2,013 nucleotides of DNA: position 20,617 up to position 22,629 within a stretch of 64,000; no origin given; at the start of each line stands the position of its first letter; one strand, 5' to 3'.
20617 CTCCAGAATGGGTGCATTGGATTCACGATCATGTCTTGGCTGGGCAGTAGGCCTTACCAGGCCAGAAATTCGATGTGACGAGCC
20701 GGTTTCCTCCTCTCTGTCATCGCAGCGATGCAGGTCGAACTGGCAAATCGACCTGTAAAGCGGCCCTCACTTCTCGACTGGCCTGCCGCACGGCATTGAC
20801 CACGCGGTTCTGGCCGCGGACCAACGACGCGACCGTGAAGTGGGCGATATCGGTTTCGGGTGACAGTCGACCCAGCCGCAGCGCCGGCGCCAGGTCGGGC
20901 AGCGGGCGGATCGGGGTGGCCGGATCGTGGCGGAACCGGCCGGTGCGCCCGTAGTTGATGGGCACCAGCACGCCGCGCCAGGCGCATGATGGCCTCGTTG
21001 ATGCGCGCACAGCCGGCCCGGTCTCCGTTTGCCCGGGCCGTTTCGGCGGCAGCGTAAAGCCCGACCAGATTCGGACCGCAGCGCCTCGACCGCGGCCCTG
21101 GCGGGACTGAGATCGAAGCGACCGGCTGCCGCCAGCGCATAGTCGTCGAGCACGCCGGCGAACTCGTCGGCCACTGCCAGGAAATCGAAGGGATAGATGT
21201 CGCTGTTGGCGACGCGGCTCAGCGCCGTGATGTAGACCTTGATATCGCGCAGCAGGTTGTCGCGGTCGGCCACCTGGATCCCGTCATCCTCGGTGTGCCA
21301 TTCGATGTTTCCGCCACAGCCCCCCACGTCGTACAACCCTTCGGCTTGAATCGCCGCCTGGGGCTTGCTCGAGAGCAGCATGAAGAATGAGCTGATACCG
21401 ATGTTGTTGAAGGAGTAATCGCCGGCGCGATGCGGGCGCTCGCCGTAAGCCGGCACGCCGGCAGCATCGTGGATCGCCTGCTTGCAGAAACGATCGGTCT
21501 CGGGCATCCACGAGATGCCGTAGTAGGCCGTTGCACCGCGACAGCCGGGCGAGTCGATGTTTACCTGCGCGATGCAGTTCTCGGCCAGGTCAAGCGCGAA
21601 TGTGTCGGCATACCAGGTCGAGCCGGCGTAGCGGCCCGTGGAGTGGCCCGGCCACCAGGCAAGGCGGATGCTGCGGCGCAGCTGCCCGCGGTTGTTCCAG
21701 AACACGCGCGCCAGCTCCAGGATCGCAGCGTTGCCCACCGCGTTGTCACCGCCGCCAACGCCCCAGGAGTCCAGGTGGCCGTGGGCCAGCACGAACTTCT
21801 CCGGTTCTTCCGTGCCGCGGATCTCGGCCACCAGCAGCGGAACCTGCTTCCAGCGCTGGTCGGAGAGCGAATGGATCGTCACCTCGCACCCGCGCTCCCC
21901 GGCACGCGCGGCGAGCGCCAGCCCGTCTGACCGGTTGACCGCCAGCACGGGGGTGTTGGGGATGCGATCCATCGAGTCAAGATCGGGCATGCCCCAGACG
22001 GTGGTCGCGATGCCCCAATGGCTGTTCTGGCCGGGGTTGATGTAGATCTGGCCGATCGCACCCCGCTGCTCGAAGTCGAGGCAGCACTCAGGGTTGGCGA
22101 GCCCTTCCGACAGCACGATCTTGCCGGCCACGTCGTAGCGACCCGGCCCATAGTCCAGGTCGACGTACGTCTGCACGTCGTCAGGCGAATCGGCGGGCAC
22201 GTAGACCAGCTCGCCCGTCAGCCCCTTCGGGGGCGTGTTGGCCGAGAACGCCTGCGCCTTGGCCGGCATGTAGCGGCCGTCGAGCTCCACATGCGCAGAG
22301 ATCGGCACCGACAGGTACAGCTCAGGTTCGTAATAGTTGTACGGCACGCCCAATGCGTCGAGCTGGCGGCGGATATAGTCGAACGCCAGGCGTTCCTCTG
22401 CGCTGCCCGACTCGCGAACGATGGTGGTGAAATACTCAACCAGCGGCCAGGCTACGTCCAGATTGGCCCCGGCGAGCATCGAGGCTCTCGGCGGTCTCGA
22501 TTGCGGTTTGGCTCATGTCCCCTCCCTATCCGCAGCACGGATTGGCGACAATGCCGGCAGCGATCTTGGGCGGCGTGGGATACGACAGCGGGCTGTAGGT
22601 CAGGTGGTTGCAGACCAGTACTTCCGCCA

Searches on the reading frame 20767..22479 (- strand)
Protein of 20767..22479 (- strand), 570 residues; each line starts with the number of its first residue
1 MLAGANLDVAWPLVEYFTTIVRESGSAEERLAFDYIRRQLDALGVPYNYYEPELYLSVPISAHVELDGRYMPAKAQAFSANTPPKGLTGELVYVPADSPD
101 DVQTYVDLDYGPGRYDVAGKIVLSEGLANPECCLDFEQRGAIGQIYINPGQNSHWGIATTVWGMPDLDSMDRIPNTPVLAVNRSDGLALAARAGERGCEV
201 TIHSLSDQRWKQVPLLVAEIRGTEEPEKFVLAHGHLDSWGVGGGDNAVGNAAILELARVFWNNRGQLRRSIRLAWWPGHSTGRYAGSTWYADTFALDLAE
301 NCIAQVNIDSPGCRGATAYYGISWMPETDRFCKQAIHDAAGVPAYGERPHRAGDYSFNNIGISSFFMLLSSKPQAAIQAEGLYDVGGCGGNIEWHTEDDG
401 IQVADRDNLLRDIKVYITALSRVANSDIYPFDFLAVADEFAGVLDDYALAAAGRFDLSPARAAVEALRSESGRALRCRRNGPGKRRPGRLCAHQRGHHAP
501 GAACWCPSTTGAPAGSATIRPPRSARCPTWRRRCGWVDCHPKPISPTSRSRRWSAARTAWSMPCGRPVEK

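Call 40: search_protein_families(library=pfam, proteins=[window:20767-22479:-], max_evalue=0.00001)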
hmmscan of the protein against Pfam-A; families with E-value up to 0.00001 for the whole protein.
window:20767-22479:- (570 aa): 1 family
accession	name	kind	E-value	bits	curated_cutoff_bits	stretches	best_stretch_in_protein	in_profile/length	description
PF04389.22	Peptidase_M28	-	1.2e-13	51.6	21.3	1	217-410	3-183/193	Peptidase family M28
